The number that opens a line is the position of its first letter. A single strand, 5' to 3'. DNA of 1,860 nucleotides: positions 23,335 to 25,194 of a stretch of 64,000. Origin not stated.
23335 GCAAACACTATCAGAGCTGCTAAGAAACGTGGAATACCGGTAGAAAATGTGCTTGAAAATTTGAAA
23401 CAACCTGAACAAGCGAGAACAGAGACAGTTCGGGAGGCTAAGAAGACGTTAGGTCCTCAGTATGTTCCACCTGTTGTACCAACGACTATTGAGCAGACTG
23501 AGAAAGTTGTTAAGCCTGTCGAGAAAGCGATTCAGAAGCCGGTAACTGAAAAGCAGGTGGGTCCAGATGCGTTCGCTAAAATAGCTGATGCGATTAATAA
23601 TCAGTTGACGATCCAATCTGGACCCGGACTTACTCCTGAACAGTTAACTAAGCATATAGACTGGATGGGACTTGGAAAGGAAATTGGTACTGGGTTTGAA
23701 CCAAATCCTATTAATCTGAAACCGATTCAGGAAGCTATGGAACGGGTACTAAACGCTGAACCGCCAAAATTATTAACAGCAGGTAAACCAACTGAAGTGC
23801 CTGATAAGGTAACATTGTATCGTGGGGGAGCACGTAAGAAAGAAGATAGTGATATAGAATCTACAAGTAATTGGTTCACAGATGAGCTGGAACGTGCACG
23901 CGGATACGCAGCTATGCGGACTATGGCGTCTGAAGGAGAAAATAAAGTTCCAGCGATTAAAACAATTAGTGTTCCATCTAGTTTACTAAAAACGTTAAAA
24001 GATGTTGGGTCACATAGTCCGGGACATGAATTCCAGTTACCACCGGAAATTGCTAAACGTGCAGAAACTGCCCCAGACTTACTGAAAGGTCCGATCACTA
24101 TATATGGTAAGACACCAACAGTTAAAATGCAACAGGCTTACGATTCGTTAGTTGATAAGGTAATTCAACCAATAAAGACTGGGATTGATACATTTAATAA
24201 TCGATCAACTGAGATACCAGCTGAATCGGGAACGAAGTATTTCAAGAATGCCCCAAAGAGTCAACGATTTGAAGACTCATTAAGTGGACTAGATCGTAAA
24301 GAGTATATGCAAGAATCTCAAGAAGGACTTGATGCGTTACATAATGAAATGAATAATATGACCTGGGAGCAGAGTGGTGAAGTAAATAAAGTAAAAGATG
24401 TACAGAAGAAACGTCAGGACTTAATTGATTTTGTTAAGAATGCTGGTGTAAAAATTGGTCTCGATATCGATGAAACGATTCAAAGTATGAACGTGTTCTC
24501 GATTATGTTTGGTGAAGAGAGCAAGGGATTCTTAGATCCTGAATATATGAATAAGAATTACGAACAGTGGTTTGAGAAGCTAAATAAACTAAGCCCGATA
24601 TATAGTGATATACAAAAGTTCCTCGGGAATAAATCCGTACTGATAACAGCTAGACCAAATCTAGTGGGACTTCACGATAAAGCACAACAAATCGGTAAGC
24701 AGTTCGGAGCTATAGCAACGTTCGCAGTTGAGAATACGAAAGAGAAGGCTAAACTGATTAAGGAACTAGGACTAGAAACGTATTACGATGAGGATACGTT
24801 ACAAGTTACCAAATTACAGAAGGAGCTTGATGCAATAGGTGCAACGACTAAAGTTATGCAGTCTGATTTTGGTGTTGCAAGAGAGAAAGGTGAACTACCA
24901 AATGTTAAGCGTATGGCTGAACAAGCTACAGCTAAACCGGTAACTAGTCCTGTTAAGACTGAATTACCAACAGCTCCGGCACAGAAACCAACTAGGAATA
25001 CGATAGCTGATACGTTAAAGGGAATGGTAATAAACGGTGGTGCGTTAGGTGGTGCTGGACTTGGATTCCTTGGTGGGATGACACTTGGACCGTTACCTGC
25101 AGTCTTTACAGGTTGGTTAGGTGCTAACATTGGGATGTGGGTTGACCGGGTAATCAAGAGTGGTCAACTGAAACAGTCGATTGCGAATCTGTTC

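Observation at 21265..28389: Tape measure protein carrying an embedded YpsA-like SLOG domain and an NT5C-like HAD 5'-nucleotidase domain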

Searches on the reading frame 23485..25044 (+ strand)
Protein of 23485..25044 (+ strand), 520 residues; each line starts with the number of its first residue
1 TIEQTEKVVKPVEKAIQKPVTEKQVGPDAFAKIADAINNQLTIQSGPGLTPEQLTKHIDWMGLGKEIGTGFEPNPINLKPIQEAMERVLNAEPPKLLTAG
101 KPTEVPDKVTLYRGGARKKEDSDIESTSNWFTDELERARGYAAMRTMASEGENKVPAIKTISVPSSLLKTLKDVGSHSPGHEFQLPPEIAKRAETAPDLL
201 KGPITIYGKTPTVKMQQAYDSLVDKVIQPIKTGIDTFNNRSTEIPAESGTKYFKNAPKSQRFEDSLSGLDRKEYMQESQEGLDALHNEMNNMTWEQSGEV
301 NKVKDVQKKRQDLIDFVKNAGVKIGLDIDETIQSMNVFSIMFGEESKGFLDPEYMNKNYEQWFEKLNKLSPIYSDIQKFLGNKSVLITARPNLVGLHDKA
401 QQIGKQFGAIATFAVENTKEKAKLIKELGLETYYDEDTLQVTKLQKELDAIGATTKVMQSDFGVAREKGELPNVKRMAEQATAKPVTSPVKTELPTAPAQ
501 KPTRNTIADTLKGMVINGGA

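Call 12: find_homologous_proteins(query=window:23575-25014:+, max_evalue=0.001)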
Query window:23575-25014:+: 8000 candidates shared short words with the query, none scored E <= 0.001.
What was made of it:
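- Tried and rejected: The word-indexed search found nothing (call 12).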

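Call 16: search_dna_similar(query=window:23575-25014:+, collection=phages, mode=protein, max_rows=30, max_evalue=0.1)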
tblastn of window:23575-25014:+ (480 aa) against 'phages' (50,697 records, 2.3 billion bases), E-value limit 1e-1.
No match.
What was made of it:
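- Tried and rejected: tblastn against phages found nothing (call 16).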

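Call 27: find_related_loci(query=window:23575-25014:+, collection=viral_contigs, flank=10000)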
Query window:23575-25014:+ (480 aa) in viral_contigs; peptide patterns used: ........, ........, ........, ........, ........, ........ (x = any residue, [..] = any of these).
2 stretches matched a pattern, but none encodes a relative of the query by tblastn (E <= 1e-3).

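Call 30: search_protein_representatives(protein=window:23485-25044:+)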
Query: 520 residues. Proteins with E-value up to 0.001 (for the whole library): 1; up to 1e-10: 1; up to 1e-30: 1. The best 1 are listed.
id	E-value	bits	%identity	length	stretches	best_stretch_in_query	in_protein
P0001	2.3e-270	914.1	100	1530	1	105-520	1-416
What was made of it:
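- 23635..24426 (+): Orphan region (residues 791-1054) with no homologue anywhere. It contains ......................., which looks superficially like an ADP-ribosyltransferase motif. No hit among 1.84 billion representative proteins or in the phage collection (calls 12, 16, 30).
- On HAD superfamily: The alignment cannot be deepened, because the exhaustive search found no homologues (call 30).
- Tried and rejected: The exhaustive phmmer against 1.84 billion representatives found only the protein itself (call 30).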

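Call 46: find_encoding_contigs(protein=P0001, flank=10000, max_places=6)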
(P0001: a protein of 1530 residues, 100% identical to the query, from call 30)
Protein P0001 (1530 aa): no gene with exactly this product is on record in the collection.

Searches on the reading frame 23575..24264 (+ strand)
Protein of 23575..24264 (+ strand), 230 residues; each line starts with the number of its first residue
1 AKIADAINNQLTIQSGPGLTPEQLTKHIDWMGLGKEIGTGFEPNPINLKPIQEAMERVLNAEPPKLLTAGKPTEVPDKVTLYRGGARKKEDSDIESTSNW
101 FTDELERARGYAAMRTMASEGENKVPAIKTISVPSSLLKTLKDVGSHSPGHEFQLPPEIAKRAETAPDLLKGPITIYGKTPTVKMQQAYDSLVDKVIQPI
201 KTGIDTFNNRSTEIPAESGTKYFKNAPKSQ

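Call 8: search_protein_families(library=pfam, proteins=[window:23575-24264:+], max_evalue=10)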
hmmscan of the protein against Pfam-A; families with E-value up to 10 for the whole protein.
window:23575-24264:+ (230 aa): 0 families

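Call 10: search_solved_structures(query=window:23575-24264:+, max_evalue=10, show_alignments=2)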
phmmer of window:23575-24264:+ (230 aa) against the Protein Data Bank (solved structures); distinct sequences matched with E-value up to 10: 1.
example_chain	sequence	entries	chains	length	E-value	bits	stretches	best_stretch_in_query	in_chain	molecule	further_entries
9onr_A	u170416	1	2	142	1.3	11.9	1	74-121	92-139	Rubrerythrin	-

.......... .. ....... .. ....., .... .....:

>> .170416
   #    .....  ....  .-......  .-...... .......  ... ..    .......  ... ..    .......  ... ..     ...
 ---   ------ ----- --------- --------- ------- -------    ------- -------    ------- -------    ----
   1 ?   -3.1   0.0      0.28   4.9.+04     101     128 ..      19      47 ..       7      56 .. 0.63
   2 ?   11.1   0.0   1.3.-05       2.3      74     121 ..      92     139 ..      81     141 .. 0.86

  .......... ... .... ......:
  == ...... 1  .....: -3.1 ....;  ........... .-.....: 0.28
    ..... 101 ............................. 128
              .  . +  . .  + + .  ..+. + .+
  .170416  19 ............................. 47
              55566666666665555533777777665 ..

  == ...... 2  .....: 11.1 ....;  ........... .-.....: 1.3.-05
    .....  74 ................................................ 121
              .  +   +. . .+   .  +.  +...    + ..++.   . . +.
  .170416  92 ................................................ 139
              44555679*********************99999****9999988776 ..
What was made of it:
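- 23635..24426 (+): No Pfam or PDB hit (calls 8, 10).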

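Call 60: search_protein_families(library=ncbifam, proteins=[window:23575-24264:+], max_evalue=1)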
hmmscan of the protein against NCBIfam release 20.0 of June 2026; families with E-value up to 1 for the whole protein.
window:23575-24264:+ (230 aa): 0 families

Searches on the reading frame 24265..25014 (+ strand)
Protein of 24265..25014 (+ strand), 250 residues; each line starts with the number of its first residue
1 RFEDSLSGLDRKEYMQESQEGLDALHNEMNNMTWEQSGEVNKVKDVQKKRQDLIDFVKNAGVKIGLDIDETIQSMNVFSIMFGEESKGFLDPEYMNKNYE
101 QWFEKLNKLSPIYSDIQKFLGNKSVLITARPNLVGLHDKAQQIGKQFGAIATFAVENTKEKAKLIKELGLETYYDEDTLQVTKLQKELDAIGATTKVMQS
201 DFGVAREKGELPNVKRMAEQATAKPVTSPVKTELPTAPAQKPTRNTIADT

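Call 8: search_protein_families(library=pfam, proteins=[window:24265-25014:+], max_evalue=10)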
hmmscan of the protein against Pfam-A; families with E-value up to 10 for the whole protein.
window:24265-25014:+ (250 aa): 3 families
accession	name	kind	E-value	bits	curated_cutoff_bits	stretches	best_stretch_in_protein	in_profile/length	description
PF00107.32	ADH_zinc_N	-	0.0023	18.3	31.8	1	141-183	7-48/129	Zinc-binding dehydrogenase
PF18928.5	DUF5677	-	0.32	11.5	27.1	1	162-221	72-131/166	Family of unknown function (DUF5677)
PF06103.16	DUF948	-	0.7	10.6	37.2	1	13-60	26-77/89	Bacterial protein of unknown function (DUF948)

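Call 9: search_solved_structures(query=window:24265-25014:+, max_evalue=10, show_alignments=2)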
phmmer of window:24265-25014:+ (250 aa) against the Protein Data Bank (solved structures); distinct sequences matched with E-value up to 10: 0.

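Call 60: search_protein_families(library=ncbifam, proteins=[window:24265-25014:+], max_evalue=1)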
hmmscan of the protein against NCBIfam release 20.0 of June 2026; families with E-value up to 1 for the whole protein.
window:24265-25014:+ (250 aa): 2 families
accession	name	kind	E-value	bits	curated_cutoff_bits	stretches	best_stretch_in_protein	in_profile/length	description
NF041097.1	keto_inos_dh_IolM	equivalog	0.013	14.2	450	1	140-199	222-279/389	scyllo-inosose 3-dehydrogenase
NF052672.1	CPF_0552_fam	subfamily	0.07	12.9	85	1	114-168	16-67/80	CPF_0552 family protein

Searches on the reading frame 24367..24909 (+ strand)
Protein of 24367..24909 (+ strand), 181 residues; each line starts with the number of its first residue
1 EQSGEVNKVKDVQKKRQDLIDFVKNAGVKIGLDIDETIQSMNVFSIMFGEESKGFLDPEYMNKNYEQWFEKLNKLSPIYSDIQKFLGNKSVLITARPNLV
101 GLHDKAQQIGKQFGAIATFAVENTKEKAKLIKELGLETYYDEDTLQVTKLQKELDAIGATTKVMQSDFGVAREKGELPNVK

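Call 35: predict_structure(protein=window:24367-24909:+)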
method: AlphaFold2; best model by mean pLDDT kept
length: 181 residues; sequences in the alignment: 1
mean_pLDDT: 48.2   pTM: 0.45
mean pLDDT of the five models: 48.2, 42.3, 39.6, 38.7, 32.7
residues with pLDDT >= 90: 0; 70-90: 17; 50-70: 64; < 50: 100
segments of 3 or more residues with pLDDT < 50: 27-43, 80-123, 157-181
pLDDT, mean of each block of 10 residues (from residue 1): 57 71 53 36 48 64 75 56 40 29 32 34 49 52 54 47 33 38 28
secondary structure, 60 per line:
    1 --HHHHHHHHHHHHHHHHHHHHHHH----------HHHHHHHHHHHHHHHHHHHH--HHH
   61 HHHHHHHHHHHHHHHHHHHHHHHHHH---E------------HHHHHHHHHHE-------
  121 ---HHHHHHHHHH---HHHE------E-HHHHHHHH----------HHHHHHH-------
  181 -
elements in order: H3-25 H36-55 H58-86 H103-112 H124-133 H149-156 H167-173
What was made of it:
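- On HAD superfamily: Single-sequence AlphaFold pLDDT 48 (call 35).
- Checked: The single-sequence AlphaFold model is unusable (pLDDT 48, call 35).
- The AlphaFold model is uninformative (call 35).
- Tried and rejected: Structure prediction could only run on a single sequence, and it failed (call 35).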

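Call 54: find_related_loci(query=A2, collection=viral_contigs, flank=10000)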
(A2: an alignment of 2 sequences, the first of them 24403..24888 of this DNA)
Query A2 (162 aa) in viral_contigs; peptide patterns used: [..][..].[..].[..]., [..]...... (x = any residue, [..] = any of these).
401 stretches matched a pattern, but none encodes a relative of the query by tblastn (E <= 1e-3).
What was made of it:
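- Tried and rejected: IMG/VR pattern scans found nothing (calls 27, 54).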

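Call 55: search_solved_structures(query=A2, max_evalue=10, show_alignments=5)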
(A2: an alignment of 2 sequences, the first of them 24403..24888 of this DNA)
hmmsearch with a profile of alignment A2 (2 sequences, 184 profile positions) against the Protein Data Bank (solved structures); distinct sequences matched with E-value up to 10: 10.
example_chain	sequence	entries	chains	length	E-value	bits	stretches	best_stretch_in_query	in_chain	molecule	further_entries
2w51_A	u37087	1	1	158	0.39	13.9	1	103-172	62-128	PROTEIN ARMET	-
2kvd_A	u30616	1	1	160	0.4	13.9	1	103-172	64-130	Mesencephalic astrocyte-derived neurotrophic factor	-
7qgg_P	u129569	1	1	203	0.49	13.6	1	104-146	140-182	60S ribosomal protein L13a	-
3j7o_O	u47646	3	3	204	0.5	13.6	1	104-155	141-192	Ribosomal protein uL13 | uL13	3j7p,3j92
3jag_O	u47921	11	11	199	0.51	13.5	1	104-155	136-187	uL13 | L13a | 60S ribosomal protein L13a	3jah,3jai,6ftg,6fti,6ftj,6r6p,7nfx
3j7q_O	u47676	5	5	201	0.52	13.5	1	104-155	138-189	Ribosomal protein uL13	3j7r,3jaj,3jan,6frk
6gap_A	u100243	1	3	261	0.73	13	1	107-178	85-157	Outer capsid protein sigma-1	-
4lif_A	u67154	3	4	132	1.2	12.3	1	101-139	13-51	Large T antigen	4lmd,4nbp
5cyn_A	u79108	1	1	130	1.2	12.3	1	101-139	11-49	Large T antigen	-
8f2r_C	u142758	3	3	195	1.7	11.8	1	113-169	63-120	COMM domain-containing protein 3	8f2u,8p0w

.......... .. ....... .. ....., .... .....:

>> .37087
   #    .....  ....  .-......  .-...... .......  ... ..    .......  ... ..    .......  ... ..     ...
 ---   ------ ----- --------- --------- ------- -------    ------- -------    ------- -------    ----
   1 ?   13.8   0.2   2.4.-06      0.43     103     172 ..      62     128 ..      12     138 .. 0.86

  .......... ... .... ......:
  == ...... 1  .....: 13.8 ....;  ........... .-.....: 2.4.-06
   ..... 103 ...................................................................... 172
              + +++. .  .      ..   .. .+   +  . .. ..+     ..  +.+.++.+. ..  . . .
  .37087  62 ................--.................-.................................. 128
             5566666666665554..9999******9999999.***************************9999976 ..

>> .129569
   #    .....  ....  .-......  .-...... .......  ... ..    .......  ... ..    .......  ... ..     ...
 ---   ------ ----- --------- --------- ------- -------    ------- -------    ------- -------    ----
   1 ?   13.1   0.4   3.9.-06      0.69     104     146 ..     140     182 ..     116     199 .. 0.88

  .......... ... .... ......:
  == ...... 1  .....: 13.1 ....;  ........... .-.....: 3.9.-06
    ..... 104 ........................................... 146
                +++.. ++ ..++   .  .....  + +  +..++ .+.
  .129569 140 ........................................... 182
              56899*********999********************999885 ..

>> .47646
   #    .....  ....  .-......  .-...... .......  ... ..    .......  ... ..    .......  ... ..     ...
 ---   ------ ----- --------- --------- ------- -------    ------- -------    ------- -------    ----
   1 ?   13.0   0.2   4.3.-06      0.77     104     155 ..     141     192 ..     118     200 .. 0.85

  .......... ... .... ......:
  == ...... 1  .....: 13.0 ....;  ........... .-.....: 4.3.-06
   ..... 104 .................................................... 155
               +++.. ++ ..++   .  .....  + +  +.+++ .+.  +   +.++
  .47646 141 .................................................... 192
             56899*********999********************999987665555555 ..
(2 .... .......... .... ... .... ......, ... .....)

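Call 103: search_solved_structures(query=window:24436-24879:+, max_evalue=10, show_alignments=3)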
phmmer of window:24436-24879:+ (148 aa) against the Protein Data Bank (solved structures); distinct sequences matched with E-value up to 10: 1.
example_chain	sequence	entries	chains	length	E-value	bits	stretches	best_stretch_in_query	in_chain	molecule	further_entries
9nxu_A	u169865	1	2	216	0.84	13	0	18-60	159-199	Glutathione S transferase class delta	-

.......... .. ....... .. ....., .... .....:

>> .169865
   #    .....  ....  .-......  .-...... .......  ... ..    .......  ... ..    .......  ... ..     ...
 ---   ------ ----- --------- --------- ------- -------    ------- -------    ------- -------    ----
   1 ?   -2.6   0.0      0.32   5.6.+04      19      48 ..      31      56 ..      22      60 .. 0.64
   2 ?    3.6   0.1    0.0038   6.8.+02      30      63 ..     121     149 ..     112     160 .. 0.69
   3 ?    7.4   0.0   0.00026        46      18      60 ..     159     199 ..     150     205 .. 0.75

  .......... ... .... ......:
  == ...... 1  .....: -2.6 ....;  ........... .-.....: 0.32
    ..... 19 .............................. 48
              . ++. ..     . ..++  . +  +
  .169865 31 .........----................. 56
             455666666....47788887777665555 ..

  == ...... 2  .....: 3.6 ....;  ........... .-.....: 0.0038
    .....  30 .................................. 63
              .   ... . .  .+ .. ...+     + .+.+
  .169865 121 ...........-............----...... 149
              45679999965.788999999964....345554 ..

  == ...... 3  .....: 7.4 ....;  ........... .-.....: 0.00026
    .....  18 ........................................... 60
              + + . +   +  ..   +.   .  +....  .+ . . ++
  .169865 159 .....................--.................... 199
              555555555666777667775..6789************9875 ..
